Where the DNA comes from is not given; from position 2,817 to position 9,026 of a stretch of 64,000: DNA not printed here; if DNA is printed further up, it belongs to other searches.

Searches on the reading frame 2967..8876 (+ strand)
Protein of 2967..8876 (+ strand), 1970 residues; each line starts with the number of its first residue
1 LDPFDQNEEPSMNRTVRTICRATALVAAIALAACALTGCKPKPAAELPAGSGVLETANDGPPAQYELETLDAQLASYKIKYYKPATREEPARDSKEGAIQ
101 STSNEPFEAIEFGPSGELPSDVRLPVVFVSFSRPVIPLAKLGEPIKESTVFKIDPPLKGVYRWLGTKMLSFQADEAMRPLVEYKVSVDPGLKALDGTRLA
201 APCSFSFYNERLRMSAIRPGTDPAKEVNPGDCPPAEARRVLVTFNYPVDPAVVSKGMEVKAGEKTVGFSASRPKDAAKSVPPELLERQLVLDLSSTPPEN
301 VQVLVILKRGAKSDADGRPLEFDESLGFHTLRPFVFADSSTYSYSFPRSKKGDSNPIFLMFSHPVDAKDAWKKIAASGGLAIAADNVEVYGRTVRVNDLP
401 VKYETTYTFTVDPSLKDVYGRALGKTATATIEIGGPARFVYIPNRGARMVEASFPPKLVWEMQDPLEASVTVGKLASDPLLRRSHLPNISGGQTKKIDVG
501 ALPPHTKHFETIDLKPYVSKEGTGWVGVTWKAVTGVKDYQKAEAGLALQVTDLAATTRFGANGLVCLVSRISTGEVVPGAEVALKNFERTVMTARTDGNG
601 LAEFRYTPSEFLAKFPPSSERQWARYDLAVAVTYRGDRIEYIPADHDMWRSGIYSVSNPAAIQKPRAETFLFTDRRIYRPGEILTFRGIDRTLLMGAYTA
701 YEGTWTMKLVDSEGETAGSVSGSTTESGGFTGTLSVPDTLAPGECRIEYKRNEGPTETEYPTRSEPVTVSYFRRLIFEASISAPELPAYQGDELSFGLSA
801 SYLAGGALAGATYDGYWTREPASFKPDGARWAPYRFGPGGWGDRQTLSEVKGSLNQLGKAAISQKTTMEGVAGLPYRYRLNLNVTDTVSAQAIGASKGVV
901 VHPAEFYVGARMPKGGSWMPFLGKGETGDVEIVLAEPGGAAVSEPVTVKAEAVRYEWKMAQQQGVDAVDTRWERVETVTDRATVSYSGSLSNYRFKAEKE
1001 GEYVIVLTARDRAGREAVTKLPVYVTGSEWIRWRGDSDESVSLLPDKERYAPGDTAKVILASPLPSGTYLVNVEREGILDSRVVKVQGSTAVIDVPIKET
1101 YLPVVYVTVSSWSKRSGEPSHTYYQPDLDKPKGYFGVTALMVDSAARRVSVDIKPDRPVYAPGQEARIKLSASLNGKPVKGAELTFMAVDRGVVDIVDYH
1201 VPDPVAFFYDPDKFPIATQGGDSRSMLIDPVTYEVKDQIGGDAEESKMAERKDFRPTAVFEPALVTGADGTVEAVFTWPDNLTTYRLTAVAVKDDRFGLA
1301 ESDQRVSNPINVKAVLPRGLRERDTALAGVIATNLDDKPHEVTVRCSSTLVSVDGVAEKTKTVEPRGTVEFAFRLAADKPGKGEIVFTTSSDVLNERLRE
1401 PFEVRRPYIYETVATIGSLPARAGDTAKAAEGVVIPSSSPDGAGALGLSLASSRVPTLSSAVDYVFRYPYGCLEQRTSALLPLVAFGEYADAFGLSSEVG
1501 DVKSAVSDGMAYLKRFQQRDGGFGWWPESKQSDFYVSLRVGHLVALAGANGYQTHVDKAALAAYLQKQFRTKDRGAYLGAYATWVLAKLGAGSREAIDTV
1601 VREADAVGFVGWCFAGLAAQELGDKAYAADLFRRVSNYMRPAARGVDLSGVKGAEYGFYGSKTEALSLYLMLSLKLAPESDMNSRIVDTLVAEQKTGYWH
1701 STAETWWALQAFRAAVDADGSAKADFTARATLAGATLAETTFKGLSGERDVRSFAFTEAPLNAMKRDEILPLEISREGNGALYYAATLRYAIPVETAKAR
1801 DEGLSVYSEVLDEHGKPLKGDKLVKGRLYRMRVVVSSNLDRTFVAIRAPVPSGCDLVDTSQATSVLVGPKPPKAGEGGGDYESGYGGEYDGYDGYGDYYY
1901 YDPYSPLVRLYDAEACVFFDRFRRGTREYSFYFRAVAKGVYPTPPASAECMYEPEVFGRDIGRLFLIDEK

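Call 68: search_protein_families(library=pfam, proteins=[window:2967-8876:+], max_evalue=0.001)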
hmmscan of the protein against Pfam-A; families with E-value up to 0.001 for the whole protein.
window:2967-8876:+ (1970 aa): 7 families
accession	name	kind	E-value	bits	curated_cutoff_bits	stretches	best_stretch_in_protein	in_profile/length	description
PF17973.7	bMG10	-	6.8e-22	78.5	26.2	1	1803-1955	1-131/131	Bacterial Alpha-2-macroglobulin MG10 domain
PF07703.20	A2M_BRD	-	2.7e-19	70.3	22.7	1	1042-1195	2-139/140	Alpha-2-macroglobulin bait region domain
PF01835.25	MG2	-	1.8e-13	51.1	32.8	1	669-754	2-85/96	MG2 domain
PF00207.28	A2M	-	2.3e-12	47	21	1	1257-1345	1-91/92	Alpha-2-macroglobulin family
PF13205.12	Big_5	-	7.3e-08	33.5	23.6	0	356-425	24-97/105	Bacterial Ig-like domain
PF11974.14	bMG3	-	1.5e-06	28.5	34.9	1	550-607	1-59/103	Bacterial alpha-2-macroglobulin MG3 domain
PF13620.12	CarboxypepD_reg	-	4.6e-05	24.1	32.3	0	572-606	9-44/82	Carboxypeptidase regulatory-like domain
